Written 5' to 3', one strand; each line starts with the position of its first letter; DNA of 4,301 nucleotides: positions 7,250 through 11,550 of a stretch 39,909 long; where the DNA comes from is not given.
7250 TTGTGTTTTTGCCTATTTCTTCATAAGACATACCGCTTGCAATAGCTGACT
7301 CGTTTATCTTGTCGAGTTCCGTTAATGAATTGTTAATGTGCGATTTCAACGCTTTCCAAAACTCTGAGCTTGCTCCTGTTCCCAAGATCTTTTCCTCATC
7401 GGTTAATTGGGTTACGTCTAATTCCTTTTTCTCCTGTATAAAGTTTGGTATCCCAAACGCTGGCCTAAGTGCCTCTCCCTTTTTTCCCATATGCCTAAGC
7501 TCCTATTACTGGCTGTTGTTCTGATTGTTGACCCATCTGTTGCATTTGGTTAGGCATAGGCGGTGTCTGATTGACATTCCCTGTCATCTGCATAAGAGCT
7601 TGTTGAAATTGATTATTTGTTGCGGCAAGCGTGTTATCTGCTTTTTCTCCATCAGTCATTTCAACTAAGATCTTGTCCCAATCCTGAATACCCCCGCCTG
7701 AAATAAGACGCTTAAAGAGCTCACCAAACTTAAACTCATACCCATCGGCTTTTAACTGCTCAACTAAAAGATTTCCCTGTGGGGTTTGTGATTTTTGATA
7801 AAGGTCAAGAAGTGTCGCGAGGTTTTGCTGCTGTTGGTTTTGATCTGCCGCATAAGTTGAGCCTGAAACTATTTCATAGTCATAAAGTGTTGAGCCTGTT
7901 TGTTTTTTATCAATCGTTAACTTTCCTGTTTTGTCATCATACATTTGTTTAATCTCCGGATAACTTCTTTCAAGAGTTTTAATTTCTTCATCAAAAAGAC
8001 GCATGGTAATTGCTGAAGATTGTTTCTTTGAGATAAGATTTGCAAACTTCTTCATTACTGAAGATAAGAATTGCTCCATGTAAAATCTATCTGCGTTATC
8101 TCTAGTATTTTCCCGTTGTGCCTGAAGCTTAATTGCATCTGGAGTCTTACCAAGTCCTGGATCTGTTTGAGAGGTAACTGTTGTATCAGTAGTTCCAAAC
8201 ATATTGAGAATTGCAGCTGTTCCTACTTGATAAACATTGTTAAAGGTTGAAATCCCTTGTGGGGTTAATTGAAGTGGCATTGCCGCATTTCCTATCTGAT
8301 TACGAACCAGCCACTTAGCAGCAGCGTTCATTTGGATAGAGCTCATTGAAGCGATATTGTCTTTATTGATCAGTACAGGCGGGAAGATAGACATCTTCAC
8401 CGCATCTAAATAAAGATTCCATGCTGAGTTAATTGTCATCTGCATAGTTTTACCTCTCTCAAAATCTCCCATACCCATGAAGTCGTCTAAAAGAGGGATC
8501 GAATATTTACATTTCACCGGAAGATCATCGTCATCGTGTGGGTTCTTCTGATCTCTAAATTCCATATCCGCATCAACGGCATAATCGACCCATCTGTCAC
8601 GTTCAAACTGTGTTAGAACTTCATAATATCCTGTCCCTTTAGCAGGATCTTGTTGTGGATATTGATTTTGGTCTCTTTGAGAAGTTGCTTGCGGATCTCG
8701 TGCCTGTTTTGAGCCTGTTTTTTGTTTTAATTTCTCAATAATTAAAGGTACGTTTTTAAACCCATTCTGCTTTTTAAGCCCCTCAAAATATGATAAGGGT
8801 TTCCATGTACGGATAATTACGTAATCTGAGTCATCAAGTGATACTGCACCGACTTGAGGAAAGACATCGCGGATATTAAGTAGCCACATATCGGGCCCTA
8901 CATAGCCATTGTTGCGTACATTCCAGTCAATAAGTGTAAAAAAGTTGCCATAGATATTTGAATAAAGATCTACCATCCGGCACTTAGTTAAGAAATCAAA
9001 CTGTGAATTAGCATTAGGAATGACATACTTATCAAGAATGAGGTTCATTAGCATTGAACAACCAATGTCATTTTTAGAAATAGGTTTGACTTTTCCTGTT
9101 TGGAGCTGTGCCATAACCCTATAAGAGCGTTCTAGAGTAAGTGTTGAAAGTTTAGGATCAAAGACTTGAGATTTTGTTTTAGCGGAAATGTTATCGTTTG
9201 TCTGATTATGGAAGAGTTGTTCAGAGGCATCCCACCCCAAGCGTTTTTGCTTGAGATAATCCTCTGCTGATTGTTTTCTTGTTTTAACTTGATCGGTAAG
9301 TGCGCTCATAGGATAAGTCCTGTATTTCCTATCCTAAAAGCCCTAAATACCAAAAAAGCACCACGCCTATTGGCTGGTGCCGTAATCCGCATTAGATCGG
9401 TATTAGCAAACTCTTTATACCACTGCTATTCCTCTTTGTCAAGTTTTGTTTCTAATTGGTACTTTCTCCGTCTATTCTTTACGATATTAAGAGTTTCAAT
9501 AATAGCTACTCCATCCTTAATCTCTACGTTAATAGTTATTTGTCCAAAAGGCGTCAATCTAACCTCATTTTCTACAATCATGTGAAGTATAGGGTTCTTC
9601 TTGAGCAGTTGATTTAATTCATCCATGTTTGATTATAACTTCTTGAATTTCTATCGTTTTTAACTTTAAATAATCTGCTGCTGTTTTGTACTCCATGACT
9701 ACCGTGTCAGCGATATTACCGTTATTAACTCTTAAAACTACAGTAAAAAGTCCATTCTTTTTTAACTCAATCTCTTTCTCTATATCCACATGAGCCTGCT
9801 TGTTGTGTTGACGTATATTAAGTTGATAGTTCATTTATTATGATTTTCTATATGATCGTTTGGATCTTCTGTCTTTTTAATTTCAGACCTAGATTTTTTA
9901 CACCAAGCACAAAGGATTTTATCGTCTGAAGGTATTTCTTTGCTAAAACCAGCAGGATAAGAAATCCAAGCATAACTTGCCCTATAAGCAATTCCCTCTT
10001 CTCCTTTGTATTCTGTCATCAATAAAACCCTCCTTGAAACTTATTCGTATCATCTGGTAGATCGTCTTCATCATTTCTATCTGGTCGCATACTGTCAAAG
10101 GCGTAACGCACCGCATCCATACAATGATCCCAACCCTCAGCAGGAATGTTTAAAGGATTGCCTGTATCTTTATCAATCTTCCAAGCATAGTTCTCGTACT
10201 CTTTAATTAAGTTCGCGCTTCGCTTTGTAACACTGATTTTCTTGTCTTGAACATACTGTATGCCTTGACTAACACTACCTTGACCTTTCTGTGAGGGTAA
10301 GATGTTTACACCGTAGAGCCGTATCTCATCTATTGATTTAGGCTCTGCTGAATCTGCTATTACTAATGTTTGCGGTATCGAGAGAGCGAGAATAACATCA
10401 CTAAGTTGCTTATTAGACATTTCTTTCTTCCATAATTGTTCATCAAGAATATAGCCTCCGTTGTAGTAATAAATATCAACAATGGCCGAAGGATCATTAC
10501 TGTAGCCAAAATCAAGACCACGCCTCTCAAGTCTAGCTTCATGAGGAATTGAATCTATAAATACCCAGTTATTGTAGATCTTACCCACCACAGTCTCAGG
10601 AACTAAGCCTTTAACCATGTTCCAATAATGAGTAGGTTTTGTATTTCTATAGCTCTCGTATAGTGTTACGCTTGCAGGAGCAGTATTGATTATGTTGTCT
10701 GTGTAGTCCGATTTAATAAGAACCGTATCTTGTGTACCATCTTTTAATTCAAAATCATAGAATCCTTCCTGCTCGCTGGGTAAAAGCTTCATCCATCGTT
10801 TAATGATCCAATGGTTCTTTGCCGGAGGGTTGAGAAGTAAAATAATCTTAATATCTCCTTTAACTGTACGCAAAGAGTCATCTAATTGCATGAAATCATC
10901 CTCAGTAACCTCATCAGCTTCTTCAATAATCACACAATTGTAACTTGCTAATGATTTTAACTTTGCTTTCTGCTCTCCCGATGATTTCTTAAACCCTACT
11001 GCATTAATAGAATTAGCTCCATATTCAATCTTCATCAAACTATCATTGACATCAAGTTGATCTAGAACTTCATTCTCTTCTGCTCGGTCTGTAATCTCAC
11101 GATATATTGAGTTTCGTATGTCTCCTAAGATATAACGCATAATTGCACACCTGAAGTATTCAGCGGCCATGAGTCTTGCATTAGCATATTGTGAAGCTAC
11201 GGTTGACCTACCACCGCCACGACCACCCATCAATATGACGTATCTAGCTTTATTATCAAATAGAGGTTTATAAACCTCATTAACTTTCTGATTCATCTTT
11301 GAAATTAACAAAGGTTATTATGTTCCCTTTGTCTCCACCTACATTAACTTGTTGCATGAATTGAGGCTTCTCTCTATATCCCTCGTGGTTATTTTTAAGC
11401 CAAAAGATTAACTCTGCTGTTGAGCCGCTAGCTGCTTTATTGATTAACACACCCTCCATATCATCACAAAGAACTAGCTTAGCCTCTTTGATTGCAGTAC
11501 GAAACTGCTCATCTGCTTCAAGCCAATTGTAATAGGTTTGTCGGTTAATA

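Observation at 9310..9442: Consensus promoter placed upstream of a terminator in front of the portal gene (cassette a of four)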

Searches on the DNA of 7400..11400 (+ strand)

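Call 8: search_dna_similar(query=window:7400-11400:+, collection=phages, mode=near)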
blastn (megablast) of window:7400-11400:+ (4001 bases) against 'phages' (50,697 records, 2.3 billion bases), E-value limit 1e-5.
No match.
